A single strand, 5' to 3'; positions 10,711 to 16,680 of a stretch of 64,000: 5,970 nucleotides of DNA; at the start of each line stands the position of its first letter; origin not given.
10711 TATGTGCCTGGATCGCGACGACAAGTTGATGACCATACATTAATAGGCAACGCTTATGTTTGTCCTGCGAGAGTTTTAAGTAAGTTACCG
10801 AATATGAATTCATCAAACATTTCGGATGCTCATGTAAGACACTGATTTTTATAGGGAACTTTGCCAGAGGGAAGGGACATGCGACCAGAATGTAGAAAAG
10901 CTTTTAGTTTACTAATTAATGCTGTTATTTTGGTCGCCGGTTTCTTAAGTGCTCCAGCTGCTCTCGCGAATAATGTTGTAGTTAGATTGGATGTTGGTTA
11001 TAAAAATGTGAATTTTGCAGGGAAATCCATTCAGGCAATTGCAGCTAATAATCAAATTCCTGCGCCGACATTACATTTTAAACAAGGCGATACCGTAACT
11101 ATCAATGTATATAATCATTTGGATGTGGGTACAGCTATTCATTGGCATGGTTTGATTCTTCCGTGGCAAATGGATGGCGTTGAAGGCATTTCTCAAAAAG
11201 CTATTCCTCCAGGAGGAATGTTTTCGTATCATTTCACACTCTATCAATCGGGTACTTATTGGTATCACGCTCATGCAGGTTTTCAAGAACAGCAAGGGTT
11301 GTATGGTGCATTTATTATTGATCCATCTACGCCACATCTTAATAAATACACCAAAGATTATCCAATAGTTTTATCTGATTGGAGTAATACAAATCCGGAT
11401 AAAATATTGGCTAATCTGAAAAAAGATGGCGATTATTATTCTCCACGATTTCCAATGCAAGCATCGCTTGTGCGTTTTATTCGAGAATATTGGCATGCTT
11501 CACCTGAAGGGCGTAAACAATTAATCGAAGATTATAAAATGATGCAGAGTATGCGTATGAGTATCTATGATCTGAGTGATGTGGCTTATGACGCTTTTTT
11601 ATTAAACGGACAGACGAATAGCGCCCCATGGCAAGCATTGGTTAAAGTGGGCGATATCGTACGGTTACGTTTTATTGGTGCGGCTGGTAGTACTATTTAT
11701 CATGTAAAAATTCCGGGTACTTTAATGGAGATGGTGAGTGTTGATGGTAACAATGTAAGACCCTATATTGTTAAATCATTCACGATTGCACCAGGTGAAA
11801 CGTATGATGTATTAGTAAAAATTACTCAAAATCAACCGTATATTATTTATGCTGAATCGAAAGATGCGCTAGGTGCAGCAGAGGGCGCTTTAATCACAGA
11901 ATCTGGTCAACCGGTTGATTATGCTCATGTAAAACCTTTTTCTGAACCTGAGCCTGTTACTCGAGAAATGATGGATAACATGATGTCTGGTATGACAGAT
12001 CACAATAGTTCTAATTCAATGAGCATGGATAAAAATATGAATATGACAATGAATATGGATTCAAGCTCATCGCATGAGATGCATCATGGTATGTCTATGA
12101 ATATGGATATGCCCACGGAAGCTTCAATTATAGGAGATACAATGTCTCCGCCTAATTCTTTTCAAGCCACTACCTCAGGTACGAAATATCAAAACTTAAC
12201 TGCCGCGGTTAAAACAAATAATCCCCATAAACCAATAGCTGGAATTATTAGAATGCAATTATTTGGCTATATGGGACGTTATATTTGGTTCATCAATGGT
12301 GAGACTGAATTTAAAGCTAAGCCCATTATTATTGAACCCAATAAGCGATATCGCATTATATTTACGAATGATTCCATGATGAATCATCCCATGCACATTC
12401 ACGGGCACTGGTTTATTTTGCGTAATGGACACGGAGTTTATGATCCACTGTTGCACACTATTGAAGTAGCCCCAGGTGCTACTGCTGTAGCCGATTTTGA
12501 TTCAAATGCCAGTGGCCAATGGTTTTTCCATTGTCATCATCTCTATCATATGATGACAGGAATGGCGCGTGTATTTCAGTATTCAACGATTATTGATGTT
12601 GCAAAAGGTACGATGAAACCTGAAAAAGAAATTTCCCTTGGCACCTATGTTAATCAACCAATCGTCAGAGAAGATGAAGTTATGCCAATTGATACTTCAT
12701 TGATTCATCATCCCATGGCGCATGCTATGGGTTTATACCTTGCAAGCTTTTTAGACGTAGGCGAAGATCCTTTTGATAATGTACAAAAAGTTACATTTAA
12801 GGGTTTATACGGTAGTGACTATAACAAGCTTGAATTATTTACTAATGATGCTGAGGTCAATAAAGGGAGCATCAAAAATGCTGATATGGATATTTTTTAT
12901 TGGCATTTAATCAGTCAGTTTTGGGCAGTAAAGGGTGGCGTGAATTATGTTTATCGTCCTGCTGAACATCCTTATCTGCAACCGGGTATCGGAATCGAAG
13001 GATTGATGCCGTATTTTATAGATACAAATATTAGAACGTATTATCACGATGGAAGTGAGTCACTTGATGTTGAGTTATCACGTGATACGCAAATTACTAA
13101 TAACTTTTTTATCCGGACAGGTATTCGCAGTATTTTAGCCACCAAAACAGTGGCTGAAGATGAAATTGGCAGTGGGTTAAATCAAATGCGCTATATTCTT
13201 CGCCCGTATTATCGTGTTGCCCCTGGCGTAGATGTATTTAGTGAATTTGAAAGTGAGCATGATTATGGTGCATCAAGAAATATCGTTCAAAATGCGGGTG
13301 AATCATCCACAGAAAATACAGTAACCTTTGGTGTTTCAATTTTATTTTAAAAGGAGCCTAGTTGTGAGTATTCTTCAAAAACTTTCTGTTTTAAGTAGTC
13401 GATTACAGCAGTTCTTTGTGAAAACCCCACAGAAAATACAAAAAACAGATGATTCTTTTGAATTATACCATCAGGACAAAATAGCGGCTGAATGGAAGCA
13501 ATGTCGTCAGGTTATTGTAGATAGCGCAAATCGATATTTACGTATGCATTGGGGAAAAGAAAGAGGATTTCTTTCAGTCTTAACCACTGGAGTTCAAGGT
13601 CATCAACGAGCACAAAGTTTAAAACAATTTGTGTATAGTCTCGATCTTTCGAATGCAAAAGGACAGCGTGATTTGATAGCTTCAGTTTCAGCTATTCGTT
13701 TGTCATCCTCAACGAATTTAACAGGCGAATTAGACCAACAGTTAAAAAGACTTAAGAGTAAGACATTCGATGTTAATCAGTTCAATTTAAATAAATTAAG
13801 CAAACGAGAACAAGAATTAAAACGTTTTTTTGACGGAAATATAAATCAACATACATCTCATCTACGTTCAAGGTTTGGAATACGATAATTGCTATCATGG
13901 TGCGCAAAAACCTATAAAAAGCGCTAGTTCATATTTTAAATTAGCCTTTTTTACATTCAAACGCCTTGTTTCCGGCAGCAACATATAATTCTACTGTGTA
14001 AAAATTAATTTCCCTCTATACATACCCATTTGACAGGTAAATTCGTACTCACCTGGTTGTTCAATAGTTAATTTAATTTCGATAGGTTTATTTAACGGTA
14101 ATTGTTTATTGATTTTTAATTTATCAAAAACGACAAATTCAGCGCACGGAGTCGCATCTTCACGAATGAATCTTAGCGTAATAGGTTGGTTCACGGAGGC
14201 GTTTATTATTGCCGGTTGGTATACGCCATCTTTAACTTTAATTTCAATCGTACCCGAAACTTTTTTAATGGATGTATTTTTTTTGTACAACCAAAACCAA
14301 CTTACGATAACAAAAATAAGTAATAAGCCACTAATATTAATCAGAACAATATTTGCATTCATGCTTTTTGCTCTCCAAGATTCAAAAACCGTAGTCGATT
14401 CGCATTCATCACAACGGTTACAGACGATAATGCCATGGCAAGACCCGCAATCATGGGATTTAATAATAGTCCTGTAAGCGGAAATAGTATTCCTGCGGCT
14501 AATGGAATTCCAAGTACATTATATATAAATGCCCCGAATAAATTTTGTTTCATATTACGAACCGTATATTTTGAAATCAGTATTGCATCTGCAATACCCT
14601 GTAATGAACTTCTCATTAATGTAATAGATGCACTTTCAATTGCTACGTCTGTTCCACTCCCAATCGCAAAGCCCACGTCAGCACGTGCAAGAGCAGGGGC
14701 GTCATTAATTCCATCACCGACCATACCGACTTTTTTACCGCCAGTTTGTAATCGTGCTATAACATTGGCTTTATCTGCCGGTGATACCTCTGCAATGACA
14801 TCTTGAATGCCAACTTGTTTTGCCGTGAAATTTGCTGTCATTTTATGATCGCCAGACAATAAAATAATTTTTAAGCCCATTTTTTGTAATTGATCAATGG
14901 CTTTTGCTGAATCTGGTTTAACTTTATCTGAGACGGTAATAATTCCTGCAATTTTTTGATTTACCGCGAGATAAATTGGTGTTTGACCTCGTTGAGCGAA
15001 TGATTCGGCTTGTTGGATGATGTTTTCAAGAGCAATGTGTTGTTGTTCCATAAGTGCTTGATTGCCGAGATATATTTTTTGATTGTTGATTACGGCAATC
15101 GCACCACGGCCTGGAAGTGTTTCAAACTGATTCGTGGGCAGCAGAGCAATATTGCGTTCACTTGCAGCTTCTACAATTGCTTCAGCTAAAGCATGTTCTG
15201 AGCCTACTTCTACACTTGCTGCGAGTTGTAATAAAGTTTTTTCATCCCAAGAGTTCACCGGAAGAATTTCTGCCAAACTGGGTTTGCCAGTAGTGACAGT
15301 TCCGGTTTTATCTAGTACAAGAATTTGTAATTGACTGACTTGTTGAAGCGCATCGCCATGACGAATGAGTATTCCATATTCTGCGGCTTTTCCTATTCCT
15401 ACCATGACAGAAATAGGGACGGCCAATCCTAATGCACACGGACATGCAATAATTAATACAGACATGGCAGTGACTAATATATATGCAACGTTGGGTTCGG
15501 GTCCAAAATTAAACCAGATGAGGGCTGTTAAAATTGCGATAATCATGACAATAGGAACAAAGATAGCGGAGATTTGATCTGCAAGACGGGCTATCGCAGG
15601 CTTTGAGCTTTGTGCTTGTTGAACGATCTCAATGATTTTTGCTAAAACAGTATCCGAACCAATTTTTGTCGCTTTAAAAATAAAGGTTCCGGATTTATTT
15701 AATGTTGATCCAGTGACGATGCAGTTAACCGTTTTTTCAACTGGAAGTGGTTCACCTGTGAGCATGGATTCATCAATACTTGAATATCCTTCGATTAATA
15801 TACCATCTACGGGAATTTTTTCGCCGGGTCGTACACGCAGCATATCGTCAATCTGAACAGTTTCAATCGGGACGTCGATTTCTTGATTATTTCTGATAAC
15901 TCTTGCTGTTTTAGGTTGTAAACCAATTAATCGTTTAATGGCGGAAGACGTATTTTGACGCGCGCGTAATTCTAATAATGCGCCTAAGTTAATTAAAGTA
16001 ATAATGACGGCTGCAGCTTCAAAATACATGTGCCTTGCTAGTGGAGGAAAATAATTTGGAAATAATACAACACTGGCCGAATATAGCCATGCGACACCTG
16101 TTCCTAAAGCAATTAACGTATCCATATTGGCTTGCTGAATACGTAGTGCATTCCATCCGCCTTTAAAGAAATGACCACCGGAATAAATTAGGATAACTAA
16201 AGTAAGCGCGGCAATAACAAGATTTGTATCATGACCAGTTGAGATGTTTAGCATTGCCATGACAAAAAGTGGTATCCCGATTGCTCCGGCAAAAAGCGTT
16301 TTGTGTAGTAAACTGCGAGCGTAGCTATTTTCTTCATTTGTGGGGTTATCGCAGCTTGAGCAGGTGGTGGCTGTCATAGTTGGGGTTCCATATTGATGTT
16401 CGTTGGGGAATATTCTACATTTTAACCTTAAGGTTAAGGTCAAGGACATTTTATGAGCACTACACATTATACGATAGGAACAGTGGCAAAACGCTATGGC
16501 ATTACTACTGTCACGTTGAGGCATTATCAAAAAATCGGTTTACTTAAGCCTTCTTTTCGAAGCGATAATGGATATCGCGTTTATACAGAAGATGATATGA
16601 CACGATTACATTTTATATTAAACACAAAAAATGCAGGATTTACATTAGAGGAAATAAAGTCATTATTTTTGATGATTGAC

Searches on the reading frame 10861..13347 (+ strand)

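Call 13: search_protein_families(library=pfam, proteins=[window:10861-13347:+], max_evalue=0.001)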
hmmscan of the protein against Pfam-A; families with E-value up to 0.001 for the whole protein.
window:10861-13347:+ (829 aa): 4 families
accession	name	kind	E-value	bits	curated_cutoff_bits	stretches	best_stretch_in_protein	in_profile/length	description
PF07732.21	Cu-oxidase_3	-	2.7e-42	144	21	1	45-156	2-117/119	Multicopper oxidase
PF07731.20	Cu-oxidase_2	-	3.8e-29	101.6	20.4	1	463-574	8-133/137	Multicopper oxidase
PF05275.17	CopB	-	5.4e-26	91.9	27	1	643-829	22-208/208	Copper resistance protein B precursor (CopB)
PF00394.28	Cu-oxidase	-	2.8e-22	80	21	1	207-335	7-137/157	Multicopper oxidase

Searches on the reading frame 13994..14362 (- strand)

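Call 14: search_protein_families(library=pfam, proteins=[window:13994-14362:-], max_evalue=0.001)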
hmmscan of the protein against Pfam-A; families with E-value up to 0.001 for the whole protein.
window:13994-14362:- (123 aa): 1 family
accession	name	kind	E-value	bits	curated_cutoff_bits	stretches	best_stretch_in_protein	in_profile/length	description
PF13473.12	Cupredoxin_1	-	2.7e-26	92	27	1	16-120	2-103/104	Cupredoxin-like domain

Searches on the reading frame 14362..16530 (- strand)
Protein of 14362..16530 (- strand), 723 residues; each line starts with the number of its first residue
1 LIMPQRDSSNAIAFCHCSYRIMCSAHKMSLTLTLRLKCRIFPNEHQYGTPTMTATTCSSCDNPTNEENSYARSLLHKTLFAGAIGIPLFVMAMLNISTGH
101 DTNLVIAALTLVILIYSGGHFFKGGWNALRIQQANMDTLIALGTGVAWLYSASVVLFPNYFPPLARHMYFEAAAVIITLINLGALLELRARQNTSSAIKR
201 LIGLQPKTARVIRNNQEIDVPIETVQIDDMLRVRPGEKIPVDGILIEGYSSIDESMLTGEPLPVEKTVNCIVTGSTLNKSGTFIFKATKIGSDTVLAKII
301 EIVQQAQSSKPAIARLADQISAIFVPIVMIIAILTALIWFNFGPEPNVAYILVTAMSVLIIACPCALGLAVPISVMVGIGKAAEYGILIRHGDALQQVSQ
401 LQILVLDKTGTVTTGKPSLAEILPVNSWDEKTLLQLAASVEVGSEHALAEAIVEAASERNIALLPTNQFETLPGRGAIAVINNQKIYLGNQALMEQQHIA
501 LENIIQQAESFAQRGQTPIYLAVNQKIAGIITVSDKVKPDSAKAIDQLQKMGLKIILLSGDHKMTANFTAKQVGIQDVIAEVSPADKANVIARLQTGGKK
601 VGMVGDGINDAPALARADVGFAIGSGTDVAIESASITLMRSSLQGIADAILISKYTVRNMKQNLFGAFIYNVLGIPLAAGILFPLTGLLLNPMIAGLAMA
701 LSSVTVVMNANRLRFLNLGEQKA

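Call 14: search_protein_families(library=pfam, proteins=[window:14362-16530:-], max_evalue=0.001)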
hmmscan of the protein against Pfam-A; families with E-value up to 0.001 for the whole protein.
window:14362-16530:- (723 aa): 3 families
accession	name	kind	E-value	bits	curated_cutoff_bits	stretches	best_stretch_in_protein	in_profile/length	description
PF00122.25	E1-E2_ATPase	-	1.4e-55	188.1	28.1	1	204-384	2-180/181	E1-E2 ATPase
PF00702.32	Hydrolase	-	9.7e-33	114.6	26.4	1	403-618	3-191/191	haloacid dehalogenase-like hydrolase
PF08282.18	Hydrolase_3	-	1.5e-06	28.6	20.9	1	590-650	195-255/255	haloacid dehalogenase-like hydrolase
